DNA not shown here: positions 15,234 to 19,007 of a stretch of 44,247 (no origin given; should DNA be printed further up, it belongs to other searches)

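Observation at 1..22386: Island of seven giant, module-shuffled secreted proteins: candidate multi-component archaeal cell-surface apparatus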

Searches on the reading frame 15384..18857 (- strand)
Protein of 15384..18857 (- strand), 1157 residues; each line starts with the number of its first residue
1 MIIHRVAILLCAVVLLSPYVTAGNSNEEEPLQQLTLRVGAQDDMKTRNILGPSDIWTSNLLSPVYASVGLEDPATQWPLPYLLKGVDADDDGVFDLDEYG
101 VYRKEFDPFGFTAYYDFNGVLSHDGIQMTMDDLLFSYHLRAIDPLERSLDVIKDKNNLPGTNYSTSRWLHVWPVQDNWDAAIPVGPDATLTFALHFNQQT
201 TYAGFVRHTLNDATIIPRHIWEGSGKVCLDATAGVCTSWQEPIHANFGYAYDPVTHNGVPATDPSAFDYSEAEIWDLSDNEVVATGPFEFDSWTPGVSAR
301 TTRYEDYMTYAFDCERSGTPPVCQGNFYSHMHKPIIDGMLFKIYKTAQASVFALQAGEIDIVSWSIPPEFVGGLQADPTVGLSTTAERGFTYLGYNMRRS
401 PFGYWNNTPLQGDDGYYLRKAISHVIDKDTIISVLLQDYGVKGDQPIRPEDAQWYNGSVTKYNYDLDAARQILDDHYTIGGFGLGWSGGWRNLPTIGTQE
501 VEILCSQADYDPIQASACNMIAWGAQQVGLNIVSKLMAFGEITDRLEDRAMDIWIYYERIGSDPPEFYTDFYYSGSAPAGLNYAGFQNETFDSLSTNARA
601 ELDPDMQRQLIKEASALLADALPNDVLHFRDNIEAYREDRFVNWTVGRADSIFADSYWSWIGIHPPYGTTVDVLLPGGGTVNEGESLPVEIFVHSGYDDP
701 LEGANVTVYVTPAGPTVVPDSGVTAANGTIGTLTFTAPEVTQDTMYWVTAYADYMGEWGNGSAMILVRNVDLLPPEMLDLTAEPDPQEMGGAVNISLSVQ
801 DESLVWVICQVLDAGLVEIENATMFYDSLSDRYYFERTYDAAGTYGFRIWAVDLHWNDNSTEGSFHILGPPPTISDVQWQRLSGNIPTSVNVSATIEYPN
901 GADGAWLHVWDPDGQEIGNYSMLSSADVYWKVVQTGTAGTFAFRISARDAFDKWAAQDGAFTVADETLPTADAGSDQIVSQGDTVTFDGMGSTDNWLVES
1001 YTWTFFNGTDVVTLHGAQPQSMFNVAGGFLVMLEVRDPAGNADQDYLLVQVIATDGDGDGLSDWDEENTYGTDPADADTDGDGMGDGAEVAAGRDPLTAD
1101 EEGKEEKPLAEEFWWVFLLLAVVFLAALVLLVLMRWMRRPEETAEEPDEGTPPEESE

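Call 4: search_protein_families(library=pfam, proteins=[window:15384-18857:-], max_evalue=0.01)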
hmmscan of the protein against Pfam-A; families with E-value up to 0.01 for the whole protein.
window:15384-18857:- (1157 aa): 5 families
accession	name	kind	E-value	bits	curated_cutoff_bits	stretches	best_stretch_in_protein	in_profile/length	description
PF00496.27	SBP_bac_5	-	5.9e-37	128.1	32.4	1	123-576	30-364/368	Bacterial extracellular solute-binding proteins, family 5 Middle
PF18911.6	PKD_4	-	6.2e-11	42.6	27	1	968-1044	3-78/85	PKD domain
PF18884.5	TSP3_bac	-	6.6e-09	35.9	25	2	1078-1098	1-21/22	Bacterial TSP3 repeat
PF00801.26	PKD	-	4.5e-06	27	23.5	1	974-1045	6-75/80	PKD domain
PF22352.2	K319L-like_PKD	-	4.9e-06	26.9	27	1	973-1050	1-83/84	K319L-like, PKD domain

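Call 12: search_protein_families(library=ncbifam, proteins=[window:15384-18857:-], max_evalue=0.01)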
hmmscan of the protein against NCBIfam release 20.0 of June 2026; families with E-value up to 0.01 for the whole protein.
window:15384-18857:- (1157 aa): 9 families
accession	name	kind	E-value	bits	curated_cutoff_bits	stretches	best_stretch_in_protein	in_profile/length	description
NF045467.1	Opp4A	equivalog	4.3e-16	58.3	650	1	333-643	236-540/556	oligopeptide ABC transporter substrate-binding protein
NF043070.1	DppA_dipep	equivalog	1e-12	47.4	1005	1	332-628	235-504/535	dipeptide ABC transporter periplasmic-binding protein DppA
NF045468.1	Opp5A_nikA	equivalog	9.3e-11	40.9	600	1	333-475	187-315/488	nickel ABC transporter substrate-binding protein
NF038112.1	myxo_dep_M36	subfamily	4.4e-07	27.4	1500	1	722-1051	1330-1563/1604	myxosortase-dependent M36 family metallopeptidase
TIGR04028.1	SBP_KPN_01854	hypoth_equivalog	5.4e-05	21.9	468.5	1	418-532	272-377/509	TIGR04028 family ABC transporter substrate-binding protein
NF033765.2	gliding_CglD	equivalog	9.5e-05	20.3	400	1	1041-1103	163-232/1124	adventurous gliding motility lipoprotein CglD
NF047639.1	throspo3_MtsD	equivalog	0.00022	19.5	800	1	1044-1101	471-532/651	cell-cell cohesion protein MtsD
NF011689.0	PRK15109.1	equivalog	0.0017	17.1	560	0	342-639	250-519/547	ABC transporter substrate-binding protein SapA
TIGR02294.1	nickel_nikA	equivalog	0.0027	16.3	393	1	332-475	190-324/501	nickel ABC transporter substrate-binding protein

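Call 19: find_homologous_proteins(query=window:15384-18857:-, max_evalue=1e-10)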
Query window:15384-18857:- (1157 aa): 100 proteins with E <= 1e-10 among 8000 candidates.
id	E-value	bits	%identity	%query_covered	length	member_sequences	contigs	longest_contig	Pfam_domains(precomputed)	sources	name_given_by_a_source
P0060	0.0e+0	2722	100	100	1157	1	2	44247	PF22352.3,PF00801.27,PF00496.28,PF18884.6,PF18911.7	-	-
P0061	0.0e+0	2339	87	100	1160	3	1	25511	PF22352.3,PF00496.28,PF18884.6,PF18911.7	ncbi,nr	ncbi:MAG: ABC transporter substrate-binding protein [Candidatus Thermoplasmatota archaeon]|nr:ABC tr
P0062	0.0e+0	2286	85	98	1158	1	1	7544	PF22352.3,PF00496.28,PF18884.6,PF18911.7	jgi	jgi:ABC-type transport system substrate-binding protein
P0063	0.0e+0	2247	83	100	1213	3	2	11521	PF22352.3,PF00801.27,PF00496.28,PF18884.6,PF18911.7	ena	-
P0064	0.0e+0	2224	82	100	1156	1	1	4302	PF22352.3,PF00801.27,PF00496.28,PF18884.6,PF18911.7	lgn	-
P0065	0.0e+0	2192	81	100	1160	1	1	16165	PF22352.3,PF00801.27,PF00496.28,PF18884.6,PF18911.7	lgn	-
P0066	0.0e+0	1973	74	96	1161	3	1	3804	PF00496.28,PF18911.7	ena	-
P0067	0.0e+0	1953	73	100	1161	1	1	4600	PF00496.28,PF18884.6,PF18911.7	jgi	-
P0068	0.0e+0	1710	64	99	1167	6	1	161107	PF22352.3,PF00496.28,PF18884.6,PF18911.7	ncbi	-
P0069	0.0e+0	1704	64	98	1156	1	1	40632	PF22352.3,PF00496.28,PF18884.6,PF18911.7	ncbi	ncbi:MAG: ABC transporter substrate-binding protein [Thermoplasmata archaeon]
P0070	0.0e+0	1558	51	83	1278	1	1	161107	PF22352.3,PF00496.28,PF18884.6,PF18911.7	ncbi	-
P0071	0.0e+0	1542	51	83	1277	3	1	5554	PF22352.3,PF02369.23,PF00496.28,PF13620.13,PF18884.6,PF09134.17,PF18911.7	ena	-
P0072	0.0e+0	1524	49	83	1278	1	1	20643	PF22352.3,PF00496.28,PF18884.6,PF18911.7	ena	-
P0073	0.0e+0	1509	49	83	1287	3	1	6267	PF22352.3,PF00496.28,PF18911.7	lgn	-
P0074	0.0e+0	1484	74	74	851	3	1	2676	PF00496.28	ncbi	ncbi:MAG: ABC transporter substrate-binding protein, partial [Thermoplasmata archaeon]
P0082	0.0e+0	1030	59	67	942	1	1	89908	PF02369.23,PF00496.28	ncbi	ncbi:MAG: ABC transporter substrate-binding protein [Thermoplasmata archaeon]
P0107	1.2e-259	883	50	67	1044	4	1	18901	PF00496.28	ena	-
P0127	2.8e-183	630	42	70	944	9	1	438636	PF00496.28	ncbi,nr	ncbi:MAG: hypothetical protein KAR39_02365 [Thermoplasmata archaeon]|nr:hypothetical protein [Thermo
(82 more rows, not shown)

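Call 20: find_encoding_contigs(protein=P0061, flank=10000, max_places=2)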
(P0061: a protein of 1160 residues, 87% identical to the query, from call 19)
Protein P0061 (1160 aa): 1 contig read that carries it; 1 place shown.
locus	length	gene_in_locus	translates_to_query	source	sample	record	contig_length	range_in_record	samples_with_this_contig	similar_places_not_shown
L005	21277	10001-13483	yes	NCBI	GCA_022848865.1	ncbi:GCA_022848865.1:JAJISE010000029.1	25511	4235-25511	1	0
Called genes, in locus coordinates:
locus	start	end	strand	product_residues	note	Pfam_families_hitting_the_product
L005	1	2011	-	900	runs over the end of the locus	PF05048:NosD, PF13229:Beta_helix, PF05048:NosD, PF13229:Beta_helix, PF05048:NosD, PF13229:Beta_helix, PF05048:NosD, PF13229:Beta_helix, +3 more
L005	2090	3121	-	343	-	PF01936:NYN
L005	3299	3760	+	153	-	PF00565:SNase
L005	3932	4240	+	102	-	PF08803:ydhR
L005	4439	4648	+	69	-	-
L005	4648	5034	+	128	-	PF01850:PIN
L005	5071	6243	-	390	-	PF12773:DZR (faint), PF13248:Zn_ribbon_3 (faint), PF13240:Zn_Ribbon_1 (weak)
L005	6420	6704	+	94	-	-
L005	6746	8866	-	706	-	PF13229:Beta_helix (weak), PF22842:Pel9A-like_beta_helix (weak), PF05048:NosD, PF13229:Beta_helix, PF17957:Big_7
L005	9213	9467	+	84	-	-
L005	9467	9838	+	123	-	PF01850:PIN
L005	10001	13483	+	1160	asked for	PF00496:SBP_bac_5, PF22352:K319L-like_PKD (faint), PF18911:PKD_4 (weak), PF18884:TSP3_bac (faint)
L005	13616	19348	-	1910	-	PF02369:Big_1 (faint)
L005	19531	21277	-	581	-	PF05048:NosD, PF13229:Beta_helix, PF05048:NosD, PF13229:Beta_helix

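Call 21: find_encoding_contigs(protein=P0068, flank=10000, max_places=2)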
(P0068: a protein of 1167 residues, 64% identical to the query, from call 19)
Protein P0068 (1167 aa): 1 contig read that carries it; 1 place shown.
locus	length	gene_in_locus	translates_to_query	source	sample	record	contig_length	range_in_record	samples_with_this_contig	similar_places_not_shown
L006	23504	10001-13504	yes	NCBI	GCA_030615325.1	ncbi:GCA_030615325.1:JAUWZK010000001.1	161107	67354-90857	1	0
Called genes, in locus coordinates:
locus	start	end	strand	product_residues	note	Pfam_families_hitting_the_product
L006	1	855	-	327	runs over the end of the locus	PF00702:Hydrolase (faint), PF12710:HAD (faint)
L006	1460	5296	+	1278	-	PF18884:TSP3_bac (faint), PF00496:SBP_bac_5, PF18911:PKD_4, PF22352:K319L-like_PKD (weak)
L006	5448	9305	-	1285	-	PF01839:FG-GAP (faint), PF13517:FG-GAP_3 (weak), PF01841:Transglut_core (weak)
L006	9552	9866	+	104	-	-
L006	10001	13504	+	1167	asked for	PF00496:SBP_bac_5, PF22352:K319L-like_PKD (faint), PF18911:PKD_4, PF18884:TSP3_bac (weak)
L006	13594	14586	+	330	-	PF01494:FAD_binding_3 (weak), PF00070:Pyr_redox (faint), PF01134:GIDA (faint), PF01266:DAO (faint), PF03486:HI0933_like (faint), PF07992:Pyr_redox_2, PF13450:NAD_binding_8 (weak), PF13738:Pyr_redox_3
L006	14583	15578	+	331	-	-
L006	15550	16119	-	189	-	PF07610:DUF1573 (weak), PF22544:HYDIN_VesB_CFA65-like_Ig (weak)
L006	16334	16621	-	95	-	-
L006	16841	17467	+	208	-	PF01047:MarR (weak), PF12802:MarR_2 (weak), PF13404:HTH_AsnC-type, PF13412:HTH_24, PF24273:TRASH_HVO_1752_C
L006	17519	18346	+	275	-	PF00551:Formyl_trans_N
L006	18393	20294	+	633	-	PF00111:Fer2, PF17650:RACo_linker, PF17651:Raco_middle, PF14574:RACo_C_ter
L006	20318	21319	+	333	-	-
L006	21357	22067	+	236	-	PF01656:CbiA, PF13614:AAA_31 (weak)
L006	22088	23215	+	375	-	PF02593:DUF166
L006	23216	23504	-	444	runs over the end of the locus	PF04060:FeS, PF03599:CdhD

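Call 32: find_encoding_contigs(protein=P0069, flank=10000, max_places=2)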
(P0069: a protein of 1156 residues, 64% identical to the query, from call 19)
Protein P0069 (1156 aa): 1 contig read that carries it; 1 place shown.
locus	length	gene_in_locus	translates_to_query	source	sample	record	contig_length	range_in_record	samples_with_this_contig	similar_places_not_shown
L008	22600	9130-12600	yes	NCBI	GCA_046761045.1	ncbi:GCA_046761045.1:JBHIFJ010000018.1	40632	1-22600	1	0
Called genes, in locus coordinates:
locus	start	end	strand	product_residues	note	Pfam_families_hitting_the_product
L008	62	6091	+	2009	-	PF24681:Kelch_KLHDC2_KLHL20_DRC7, PF24981:Beta-prop_ATRN-LZTR1, PF13415:Beta-prop_FBX42, PF13418:Beta-prop_TYW4 (faint), PF13415:Beta-prop_FBX42, PF24681:Kelch_KLHDC2_KLHL20_DRC7, PF24981:Beta-prop_ATRN-LZTR1, PF13205:Big_5, +1 more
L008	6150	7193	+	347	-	PF00378:ECH_1, PF16113:ECH_2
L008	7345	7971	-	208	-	-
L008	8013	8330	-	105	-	PF01797:Y1_Tnp (faint)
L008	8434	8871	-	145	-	-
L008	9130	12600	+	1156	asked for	PF00496:SBP_bac_5, PF18911:PKD_4, PF22352:K319L-like_PKD (weak), PF18884:TSP3_bac (weak)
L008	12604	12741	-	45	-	-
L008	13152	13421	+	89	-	-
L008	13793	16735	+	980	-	-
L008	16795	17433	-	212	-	-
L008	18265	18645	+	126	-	-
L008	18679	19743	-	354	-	PF01047:MarR (faint), PF01978:TrmB (faint), PF12802:MarR_2 (faint), PF13545:HTH_Crp_2 (faint), PF25213:HVO_A0261_N (faint), PF13412:HTH_24 (faint)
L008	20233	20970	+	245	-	PF06745:ATPase, PF24336:DUF7504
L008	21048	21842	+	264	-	PF02830:V4R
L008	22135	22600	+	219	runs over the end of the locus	-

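Call 35: find_related_loci(query=A2, collection=genome_contigs, flank=10000)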
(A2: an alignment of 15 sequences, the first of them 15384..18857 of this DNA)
Query A2 (1157 aa) in genome_contigs; peptide patterns used: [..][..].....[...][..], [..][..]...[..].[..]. (x = any residue, [..] = any of these).
58 stretches matched a pattern; 25 encode a relative of the query (tblastn E <= 1e-3); 25 distinct loci.
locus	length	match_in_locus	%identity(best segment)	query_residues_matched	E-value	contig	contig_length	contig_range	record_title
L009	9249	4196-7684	83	1-1157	0e+0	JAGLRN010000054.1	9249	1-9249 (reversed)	MAG: Thermoplasmata archaeon isolate RS_9_17 ROV157_9.bin.17.fa_54, whole genome shotgun sequence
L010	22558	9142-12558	64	5-1139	0e+0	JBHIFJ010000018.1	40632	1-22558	MAG: Thermoplasmata archaeon isolate b1.sp2_bin.40 NODE_144_length_40632_cov_21.459004, whole genome shotgun sequence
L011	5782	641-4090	64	1-1145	0e+0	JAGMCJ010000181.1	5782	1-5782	MAG: Thermoplasmata archaeon isolate RS_17_1 ZL495.bin.1.fa_181, whole genome shotgun sequence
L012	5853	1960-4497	59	32-969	0e+0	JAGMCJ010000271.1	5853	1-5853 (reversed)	MAG: Thermoplasmata archaeon isolate RS_17_1 ZL495.bin.1.fa_271, whole genome shotgun sequence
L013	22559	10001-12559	59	28-807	0e+0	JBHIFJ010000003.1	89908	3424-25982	MAG: Thermoplasmata archaeon isolate b1.sp2_bin.40 NODE_13_length_89908_cov_23.698608, whole genome shotgun sequence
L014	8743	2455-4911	57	6-802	0e+0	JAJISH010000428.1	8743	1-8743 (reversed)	MAG: Thermoplasmatota archaeon isolate bin211 bin211_SWQ.59.16-18_bin.28.orig_428, whole genome shotgun sequence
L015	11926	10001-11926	69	25-664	0e+0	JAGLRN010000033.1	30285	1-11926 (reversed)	MAG: Thermoplasmata archaeon isolate RS_9_17 ROV157_9.bin.17.fa_33, whole genome shotgun sequence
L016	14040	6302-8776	56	33-802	0e+0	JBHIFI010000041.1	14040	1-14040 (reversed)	MAG: Thermoplasmata archaeon isolate b1.sp2_bin.58 NODE_979_length_14040_cov_10.559957, whole genome shotgun sequence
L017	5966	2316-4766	55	6-802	0e+0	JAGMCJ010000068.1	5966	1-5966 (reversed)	MAG: Thermoplasmata archaeon isolate RS_17_1 ZL495.bin.1.fa_68, whole genome shotgun sequence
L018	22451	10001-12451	54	6-803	0e+0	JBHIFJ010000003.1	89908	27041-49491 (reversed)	MAG: Thermoplasmata archaeon isolate b1.sp2_bin.40 NODE_13_length_89908_cov_23.698608, whole genome shotgun sequence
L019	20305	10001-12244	56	6-738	0e+0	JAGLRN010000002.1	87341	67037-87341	MAG: Thermoplasmata archaeon isolate RS_9_17 ROV157_9.bin.17.fa_2, whole genome shotgun sequence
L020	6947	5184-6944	59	9-592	0e+0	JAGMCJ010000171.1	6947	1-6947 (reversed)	MAG: Thermoplasmata archaeon isolate RS_17_1 ZL495.bin.1.fa_171, whole genome shotgun sequence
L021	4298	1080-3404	49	28-801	0e+0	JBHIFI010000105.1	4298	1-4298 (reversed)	MAG: Thermoplasmata archaeon isolate b1.sp2_bin.58 NODE_8095_length_4298_cov_12.076361, whole genome shotgun sequence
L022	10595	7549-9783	55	6-1155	0e+0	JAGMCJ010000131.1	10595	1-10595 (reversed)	MAG: Thermoplasmata archaeon isolate RS_17_1 ZL495.bin.1.fa_131, whole genome shotgun sequence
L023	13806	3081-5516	47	5-807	0e+0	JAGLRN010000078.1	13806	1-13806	MAG: Thermoplasmata archaeon isolate RS_9_17 ROV157_9.bin.17.fa_78, whole genome shotgun sequence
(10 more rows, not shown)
